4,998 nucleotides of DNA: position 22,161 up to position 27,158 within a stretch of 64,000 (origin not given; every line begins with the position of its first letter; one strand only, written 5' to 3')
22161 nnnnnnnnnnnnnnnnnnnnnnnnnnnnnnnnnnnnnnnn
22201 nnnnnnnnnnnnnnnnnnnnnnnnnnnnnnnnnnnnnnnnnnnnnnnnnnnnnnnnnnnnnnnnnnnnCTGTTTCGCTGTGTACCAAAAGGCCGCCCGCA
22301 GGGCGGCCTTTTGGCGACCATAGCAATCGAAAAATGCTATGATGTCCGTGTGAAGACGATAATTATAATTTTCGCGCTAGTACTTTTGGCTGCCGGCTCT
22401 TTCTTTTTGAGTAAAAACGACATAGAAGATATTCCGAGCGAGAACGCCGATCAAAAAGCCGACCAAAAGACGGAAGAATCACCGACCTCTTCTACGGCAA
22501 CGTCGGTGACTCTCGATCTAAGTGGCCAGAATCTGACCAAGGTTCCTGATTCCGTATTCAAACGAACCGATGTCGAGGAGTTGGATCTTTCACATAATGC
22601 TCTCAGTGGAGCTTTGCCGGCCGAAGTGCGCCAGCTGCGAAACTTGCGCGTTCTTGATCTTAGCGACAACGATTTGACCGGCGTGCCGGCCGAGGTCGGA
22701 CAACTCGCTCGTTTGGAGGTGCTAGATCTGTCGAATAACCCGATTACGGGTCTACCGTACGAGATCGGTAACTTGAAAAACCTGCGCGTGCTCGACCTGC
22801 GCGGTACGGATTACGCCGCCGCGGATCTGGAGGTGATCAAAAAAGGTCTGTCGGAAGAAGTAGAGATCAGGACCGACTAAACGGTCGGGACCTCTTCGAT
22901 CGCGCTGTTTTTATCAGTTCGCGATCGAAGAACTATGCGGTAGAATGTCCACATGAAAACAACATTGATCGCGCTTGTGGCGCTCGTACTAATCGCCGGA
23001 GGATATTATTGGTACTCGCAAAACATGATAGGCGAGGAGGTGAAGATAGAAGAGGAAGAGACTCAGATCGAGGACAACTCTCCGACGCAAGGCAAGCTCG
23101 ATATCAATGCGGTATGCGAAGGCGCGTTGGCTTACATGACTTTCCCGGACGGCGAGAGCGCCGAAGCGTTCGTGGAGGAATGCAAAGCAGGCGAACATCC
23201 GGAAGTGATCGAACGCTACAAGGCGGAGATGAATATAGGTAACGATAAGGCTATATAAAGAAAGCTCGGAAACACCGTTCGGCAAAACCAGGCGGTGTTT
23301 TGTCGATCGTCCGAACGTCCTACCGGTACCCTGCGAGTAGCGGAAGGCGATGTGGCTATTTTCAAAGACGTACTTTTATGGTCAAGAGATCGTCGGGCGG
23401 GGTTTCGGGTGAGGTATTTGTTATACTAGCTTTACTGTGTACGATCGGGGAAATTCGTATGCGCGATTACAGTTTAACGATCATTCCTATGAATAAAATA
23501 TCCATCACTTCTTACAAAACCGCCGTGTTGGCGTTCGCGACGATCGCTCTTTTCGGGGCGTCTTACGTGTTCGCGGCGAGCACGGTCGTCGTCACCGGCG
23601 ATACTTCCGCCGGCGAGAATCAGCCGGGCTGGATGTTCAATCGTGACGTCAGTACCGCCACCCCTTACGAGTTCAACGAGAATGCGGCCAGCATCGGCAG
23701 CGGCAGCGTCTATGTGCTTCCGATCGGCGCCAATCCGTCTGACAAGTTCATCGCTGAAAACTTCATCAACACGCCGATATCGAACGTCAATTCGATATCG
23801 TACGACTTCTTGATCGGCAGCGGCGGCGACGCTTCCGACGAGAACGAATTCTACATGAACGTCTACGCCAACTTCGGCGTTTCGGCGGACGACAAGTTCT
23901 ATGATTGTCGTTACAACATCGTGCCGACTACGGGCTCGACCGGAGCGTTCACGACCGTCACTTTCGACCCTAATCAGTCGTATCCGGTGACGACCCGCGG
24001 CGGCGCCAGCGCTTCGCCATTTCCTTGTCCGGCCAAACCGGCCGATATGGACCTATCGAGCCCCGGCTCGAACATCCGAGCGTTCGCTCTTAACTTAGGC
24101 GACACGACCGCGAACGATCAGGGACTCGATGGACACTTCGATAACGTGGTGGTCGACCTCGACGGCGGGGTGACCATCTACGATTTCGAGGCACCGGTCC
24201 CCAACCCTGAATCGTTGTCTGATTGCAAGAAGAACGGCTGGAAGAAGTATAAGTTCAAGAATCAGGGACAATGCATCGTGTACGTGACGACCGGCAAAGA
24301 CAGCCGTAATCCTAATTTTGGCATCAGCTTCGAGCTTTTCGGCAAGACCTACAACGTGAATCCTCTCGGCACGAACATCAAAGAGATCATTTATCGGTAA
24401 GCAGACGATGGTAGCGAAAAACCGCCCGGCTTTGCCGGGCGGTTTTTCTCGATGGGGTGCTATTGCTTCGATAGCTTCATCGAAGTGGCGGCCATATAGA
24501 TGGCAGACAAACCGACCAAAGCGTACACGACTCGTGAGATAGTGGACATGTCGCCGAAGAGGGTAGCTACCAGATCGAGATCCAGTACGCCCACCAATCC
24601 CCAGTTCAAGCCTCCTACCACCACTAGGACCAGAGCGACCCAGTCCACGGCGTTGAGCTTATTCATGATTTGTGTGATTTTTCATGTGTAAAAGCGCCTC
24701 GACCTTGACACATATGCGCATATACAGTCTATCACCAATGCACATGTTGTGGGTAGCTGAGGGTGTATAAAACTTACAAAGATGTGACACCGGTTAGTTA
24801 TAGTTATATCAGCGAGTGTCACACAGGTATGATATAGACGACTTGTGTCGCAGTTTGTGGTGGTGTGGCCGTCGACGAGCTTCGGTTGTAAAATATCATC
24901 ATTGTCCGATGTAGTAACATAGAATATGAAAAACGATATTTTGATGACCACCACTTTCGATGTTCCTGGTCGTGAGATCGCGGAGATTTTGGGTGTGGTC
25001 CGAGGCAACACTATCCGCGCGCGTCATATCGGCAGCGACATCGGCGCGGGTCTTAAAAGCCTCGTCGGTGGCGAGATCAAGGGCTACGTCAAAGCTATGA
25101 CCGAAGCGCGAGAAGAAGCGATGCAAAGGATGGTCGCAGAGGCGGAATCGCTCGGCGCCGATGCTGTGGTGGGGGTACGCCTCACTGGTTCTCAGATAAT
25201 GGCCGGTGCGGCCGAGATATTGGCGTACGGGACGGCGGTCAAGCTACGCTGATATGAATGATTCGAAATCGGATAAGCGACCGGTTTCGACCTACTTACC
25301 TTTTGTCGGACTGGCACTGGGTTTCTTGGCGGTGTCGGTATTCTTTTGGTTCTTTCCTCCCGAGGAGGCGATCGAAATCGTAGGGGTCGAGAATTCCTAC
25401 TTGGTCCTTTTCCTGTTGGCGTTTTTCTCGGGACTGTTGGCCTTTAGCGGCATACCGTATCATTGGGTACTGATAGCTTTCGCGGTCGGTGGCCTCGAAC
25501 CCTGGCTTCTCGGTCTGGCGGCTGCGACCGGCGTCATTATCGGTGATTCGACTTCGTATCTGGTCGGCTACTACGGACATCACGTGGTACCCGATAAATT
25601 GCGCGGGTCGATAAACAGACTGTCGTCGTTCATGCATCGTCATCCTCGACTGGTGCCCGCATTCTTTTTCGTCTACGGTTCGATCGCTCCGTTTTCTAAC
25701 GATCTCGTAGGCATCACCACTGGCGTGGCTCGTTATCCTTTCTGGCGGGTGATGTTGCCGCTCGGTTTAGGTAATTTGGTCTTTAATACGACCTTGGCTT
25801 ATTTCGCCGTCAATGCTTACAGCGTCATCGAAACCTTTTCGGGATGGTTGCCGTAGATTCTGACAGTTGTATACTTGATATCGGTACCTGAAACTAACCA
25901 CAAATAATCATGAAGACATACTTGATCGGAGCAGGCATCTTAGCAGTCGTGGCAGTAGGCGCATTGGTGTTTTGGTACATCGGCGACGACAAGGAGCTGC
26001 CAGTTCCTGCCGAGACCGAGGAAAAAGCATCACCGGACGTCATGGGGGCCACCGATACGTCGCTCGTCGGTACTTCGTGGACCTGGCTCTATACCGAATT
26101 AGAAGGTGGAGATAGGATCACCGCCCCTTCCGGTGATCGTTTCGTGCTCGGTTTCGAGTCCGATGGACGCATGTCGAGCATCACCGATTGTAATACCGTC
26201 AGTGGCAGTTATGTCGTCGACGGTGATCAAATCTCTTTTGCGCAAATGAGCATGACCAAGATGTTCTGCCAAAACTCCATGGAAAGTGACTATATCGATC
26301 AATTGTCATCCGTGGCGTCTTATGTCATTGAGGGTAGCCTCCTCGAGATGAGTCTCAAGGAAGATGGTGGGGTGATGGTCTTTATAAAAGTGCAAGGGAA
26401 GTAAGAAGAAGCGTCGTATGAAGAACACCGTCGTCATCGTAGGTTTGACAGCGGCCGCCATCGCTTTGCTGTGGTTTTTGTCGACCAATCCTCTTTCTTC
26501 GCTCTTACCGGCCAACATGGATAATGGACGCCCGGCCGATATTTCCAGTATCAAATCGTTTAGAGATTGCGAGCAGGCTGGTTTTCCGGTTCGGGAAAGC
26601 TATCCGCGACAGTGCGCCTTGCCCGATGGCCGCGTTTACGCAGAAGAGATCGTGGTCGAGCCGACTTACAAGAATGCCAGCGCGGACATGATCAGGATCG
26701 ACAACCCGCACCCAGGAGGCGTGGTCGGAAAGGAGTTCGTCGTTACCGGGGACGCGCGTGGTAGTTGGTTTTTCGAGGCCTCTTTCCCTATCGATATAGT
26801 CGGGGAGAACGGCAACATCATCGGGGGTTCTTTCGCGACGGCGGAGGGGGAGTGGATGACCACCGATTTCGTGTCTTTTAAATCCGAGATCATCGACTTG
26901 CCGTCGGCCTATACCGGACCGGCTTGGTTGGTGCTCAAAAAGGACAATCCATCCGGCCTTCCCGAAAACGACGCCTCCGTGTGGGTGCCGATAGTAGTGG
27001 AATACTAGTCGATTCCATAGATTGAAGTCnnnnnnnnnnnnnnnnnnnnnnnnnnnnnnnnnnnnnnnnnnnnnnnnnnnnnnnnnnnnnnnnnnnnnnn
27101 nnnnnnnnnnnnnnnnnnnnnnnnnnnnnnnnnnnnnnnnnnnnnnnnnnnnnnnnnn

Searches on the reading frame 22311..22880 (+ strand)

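Call 3: search_protein_families(library=pfam, proteins=[window:22311-22880:+], max_evalue=0.01)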
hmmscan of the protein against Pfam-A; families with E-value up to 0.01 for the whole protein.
window:22311-22880:+ (189 aa): 7 families
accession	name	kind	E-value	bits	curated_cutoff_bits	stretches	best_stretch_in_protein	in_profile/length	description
PF13855.12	LRR_8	-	2.1e-22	79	27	2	67-122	5-61/61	Leucine rich repeat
PF12799.13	LRR_4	-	9.7e-19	67.4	27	2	134-166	2-33/44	Leucine Rich repeats (2 copies)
PF00560.39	LRR_1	-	5e-17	58.8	20.6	1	134-155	1-23/23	Leucine Rich Repeat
PF23598.1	LRR_14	-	1.6e-15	57.2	40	2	100-162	60-120/353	Leucine-rich repeat region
PF13516.12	LRR_6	-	6.8e-07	29.3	23.4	0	109-124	2-17/24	Leucine Rich repeat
PF23211.1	LRR_LRWD1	-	2.7e-05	24.4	28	1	69-144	22-97/190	Leucine-rich repeat and WD repeat-containing protein 1, LRR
PF25013.1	LRR_Zer-1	-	0.00035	21.2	27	0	88-169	10-99/137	Zer-1-like, Leucine-rich repeats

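Call 4: search_protein_families(library=ncbifam, proteins=[window:22311-22880:+], max_evalue=0.01)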
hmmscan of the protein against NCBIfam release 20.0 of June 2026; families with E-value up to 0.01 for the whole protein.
window:22311-22880:+ (189 aa): 6 families
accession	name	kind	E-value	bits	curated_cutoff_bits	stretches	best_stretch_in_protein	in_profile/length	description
NF041381.1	XopAC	subfamily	1.2e-18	67.1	450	1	62-165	65-169/451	XopAC/AvrAC family type III secretion system effector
NF041400.1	XopAE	equivalog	5.9e-15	55.2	600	1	67-165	70-170/478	type III secretion system effector XopAE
NF041351.1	XopL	equivalog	1.1e-14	54.1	500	1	67-168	157-259/497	type III secretion system leucine-rich repeat domain-containing effector XopL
NF047464.1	FibnectbindLIC11051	equivalog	2.1e-10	39.7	1000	1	66-169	514-617/685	LIC_11051 family fibronectin-binding protein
NF033190.2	inl_like_NEAT_1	exception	4.9e-05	21.8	1275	1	68-167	268-362/754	NEAT domain-containing leucine-rich repeat protein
NF011897.0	PRK15370.1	equivalog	0.00015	19.7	1113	1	57-158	235-330/755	SPI-1 type III secretion system effector E3 ubiquitin transferase SlrP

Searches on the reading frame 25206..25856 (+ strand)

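Call 9: search_protein_families(library=pfam, proteins=[window:25206-25856:+], max_evalue=0.0001)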
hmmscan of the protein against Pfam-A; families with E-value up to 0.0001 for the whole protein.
window:25206-25856:+ (216 aa): 1 family
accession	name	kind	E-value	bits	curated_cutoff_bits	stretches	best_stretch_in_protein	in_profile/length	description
PF09335.16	VTT_dom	-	1.3e-09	39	33.9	1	86-200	3-120/123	VTT domain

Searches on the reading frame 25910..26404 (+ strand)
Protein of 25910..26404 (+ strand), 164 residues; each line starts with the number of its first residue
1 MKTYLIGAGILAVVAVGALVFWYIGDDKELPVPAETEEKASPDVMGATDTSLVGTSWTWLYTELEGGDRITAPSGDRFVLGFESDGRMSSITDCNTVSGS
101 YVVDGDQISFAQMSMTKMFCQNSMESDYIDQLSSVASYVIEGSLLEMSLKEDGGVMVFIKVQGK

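Call 9: search_protein_families(library=pfam, proteins=[window:25910-26404:+], max_evalue=0.0001)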
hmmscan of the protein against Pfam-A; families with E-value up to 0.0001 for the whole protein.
window:25910-26404:+ (164 aa): 1 family
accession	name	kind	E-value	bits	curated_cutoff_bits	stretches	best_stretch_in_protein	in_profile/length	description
PF03724.22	META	-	1.8e-18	67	24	1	58-158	8-108/109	META domain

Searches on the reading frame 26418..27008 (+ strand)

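Call 9: search_protein_families(library=pfam, proteins=[window:26418-27008:+], max_evalue=0.0001)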
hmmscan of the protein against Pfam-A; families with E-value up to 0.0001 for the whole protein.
window:26418-27008:+ (196 aa): 1 family
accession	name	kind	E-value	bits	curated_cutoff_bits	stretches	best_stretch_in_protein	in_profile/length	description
PF10648.15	Gmad2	-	1.4e-09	38.5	25.7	1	92-177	2-81/86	Immunoglobulin-like domain of bacterial spore germination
